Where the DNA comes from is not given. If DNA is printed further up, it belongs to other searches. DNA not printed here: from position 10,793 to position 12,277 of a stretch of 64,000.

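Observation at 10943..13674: Compact eukaryote-type ubiquitin-like conjugation cassette: Ubl-E2-E1 operon facing a divergent Rpn11-like JAMM isopeptidase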

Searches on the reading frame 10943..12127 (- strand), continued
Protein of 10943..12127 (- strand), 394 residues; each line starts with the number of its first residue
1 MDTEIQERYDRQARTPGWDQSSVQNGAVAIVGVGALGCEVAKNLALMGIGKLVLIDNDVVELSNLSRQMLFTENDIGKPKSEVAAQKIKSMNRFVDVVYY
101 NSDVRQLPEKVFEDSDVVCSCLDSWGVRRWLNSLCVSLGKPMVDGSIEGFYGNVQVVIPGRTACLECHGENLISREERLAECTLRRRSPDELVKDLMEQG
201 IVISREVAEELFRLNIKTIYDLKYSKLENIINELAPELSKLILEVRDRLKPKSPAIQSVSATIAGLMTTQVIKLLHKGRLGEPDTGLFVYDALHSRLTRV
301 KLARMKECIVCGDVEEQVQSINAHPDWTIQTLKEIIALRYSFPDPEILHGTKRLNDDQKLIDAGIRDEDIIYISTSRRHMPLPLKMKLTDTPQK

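Call 39: search_protein_families(library=padloc, proteins=[window:10943-12127:-], max_evalue=0.01)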
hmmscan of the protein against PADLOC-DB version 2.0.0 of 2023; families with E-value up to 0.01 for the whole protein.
window:10943-12127:- (394 aa): 34 families (the best 25 are shown)
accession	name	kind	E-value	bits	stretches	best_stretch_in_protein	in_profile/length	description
PDLC00836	E1-E2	-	2.8e-21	73.7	1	8-142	321-461/602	E1-E2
PDLC00837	E1-E2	-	3.9e-19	66.8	1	20-167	320-478/593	E1-E2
PDLC00829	E1-E2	-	2.8e-18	64.2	1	15-178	161-329/426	E1-E2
PDLC00832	E1-E2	-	3.2e-16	56.7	1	16-125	329-440/588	E1-E2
PDLC00855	E1-E2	-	4e-16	57.2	1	10-102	288-378/579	E1-E2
PDLC00839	E1-E2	-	5.8e-16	55.9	1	20-146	365-493/602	E1-E2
PDLC00835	E1-E2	-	1.1e-15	55.1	1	19-135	367-484/778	E1-E2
PDLC00843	E1-E2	-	1.9e-15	54.4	1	21-168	314-465/575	E1-E2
PDLC00848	E1-E2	-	3.6e-15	53.3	1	15-121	364-472/607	E1-E2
PDLC00828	E1-E2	-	7.3e-15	53.1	1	15-177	165-332/431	E1-E2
PDLC00844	E1-E2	-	1.8e-14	51.2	1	9-144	261-397/489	E1-E2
PDLC00847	E1-E2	-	1.8e-14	51.1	1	14-147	275-409/523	E1-E2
PDLC00850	E1-E2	-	2.3e-14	50.8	1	24-126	313-417/566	E1-E2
PDLC00856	E1-E2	-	1.6e-13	48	1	23-148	320-448/573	E1-E2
PDLC00846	E1-E2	-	1.9e-13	47.8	1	8-123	299-419/587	E1-E2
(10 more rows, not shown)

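Call 46: predict_structure(alignment_id=A3)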
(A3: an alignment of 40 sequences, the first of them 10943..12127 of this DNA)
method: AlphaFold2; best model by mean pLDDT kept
length: 394 residues; sequences in the alignment: 40
mean_pLDDT: 87.0   pTM: 0.81
mean pLDDT of the five models: 87.0, 85.0, 84.5, 83.9, 82.4
residues with pLDDT >= 90: 207; 70-90: 153; 50-70: 32; < 50: 2
segments of 3 or more residues with pLDDT < 50: none
pLDDT, mean of each block of 10 residues (from residue 1): 63 85 96 94 96 95 78 93 96 95 94 97 87 95 92 94 89 75 70 86 88 81 72 76 80 75 96 95 93 93 88 73 92 88 87 91 91 88 90 56
secondary structure, 60 per line:
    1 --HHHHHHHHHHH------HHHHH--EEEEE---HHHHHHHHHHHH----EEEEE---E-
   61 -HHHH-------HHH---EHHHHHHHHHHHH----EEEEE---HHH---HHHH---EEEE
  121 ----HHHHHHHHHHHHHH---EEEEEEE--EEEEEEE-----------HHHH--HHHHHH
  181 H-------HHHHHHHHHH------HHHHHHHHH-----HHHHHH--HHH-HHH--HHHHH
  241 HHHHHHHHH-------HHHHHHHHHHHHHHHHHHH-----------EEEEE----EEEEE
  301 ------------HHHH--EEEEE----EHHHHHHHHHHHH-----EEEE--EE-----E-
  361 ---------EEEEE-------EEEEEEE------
elements in order: H3-13 H20-24 E27-31 H35-46 E51-55 H62-65 H80-91 E96-100 H110-113 E117-120 H125-138 E142-148 E151-157 H169-172 H175-181 H189-198 H205-213 H219-224 H236-249 H257-275 E287-291 E296-300 H313-316 E319-323 H329-340 E346-349 E370-374 E382-388

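Call 49: fold_search(model_id=the predicted structure, library=pdb)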
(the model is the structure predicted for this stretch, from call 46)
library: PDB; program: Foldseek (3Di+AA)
matches with E <= 10: 1862; with E <= 0.001: 291
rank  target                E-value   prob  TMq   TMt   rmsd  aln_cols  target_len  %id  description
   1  3gzn_B                4.6e-28  1.00  0.70  0.65   7.9       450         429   23  Structure of NEDD8-activating enzyme in complex with NEDD8 and MLN4924 (released 2010-02-02)
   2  3dbl_F                1.9e-27  1.00  0.71  0.65   8.0       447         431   23  Structural Dissection of a Gating Mechanism Preventing Misactivation of Ubiquitin by NEDD8's E1 (APPBP1-UBA3Arg190wt-N (released 2008-08-12)
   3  3dbr_B                3.6e-27  1.00  0.69  0.63   7.9       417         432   24  Structural Dissection of a Gating Mechanism Preventing Misactivation of Ubiquitin by NEDD8's E1 (APPBP1-UBA3Arg190Gln- (released 2008-08-12)
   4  2nvu_B                3.8e-27  1.00  0.59  0.31  11.9       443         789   23  Structure of APPBP1-UBA3~NEDD8-NEDD8-MgATP-Ubc12(C111A), a trapped ubiquitin-like protein activation complex (released 2007-01-30)
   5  3dbh_B                6.1e-27  1.00  0.69  0.64   7.9       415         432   24  Structural Dissection of a Gating Mechanism Preventing Misactivation of Ubiquitin by NEDD8's E1 (APPBP1-UBA3Arg190Ala- (released 2008-08-12)
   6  3dbh_F                9.7e-27  1.00  0.71  0.66   7.8       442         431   23  Structural Dissection of a Gating Mechanism Preventing Misactivation of Ubiquitin by NEDD8's E1 (APPBP1-UBA3Arg190Ala- (released 2008-08-12)
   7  3dbr_D                1.0e-26  1.00  0.70  0.64   7.8       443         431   23  Structural Dissection of a Gating Mechanism Preventing Misactivation of Ubiquitin by NEDD8's E1 (APPBP1-UBA3Arg190Gln- (released 2008-08-12)
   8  3dbl_B                2.0e-26  1.00  0.69  0.64   7.8       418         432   23  Structural Dissection of a Gating Mechanism Preventing Misactivation of Ubiquitin by NEDD8's E1 (APPBP1-UBA3Arg190wt-N (released 2008-08-12)
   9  1tt5_B                2.2e-25  1.00  0.70  0.67   7.7       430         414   22  Structure of APPBP1-UBA3-Ubc12N26: a unique E1-E2 interaction required for optimal conjugation of the ubiquitin-like p (released 2004-09-14)
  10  1yov_B                1.6e-24  1.00  0.67  0.67   7.9       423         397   22  Insights into the Ubiquitin Transfer Cascade from the refined structure of the activating enzyme for NEDD8 (released 2005-03-08)
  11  1r4m_B                3.0e-24  1.00  0.68  0.65   8.2       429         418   23  APPBP1-UBA3-NEDD8, an E1-ubiquitin-like protein complex (released 2003-12-23)
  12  9if6_D                1.2e-23  1.00  0.65  0.52   7.7       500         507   19  Crystal structure of human SUMO E1 with large unit cell parameters in the P1 21 1 space group. (released 2026-03-04)
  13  1tt5_D                1.4e-23  1.00  0.65  0.65   8.0       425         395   23  Structure of APPBP1-UBA3-Ubc12N26: a unique E1-E2 interaction required for optimal conjugation of the ubiquitin-like p (released 2004-09-14)
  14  1y8q_D                1.5e-23  1.00  0.64  0.50   9.4       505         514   19  SUMO E1 ACTIVATING ENZYME SAE1-SAE2-MG-ATP COMPLEX (released 2005-01-25)
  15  9qn5_B                2.3e-23  1.00  0.63  0.49   9.5       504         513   18  Crystal structure of human SUMO E1 with small unit cell parameters in the P1 21 1 space group. (released 2026-04-08)
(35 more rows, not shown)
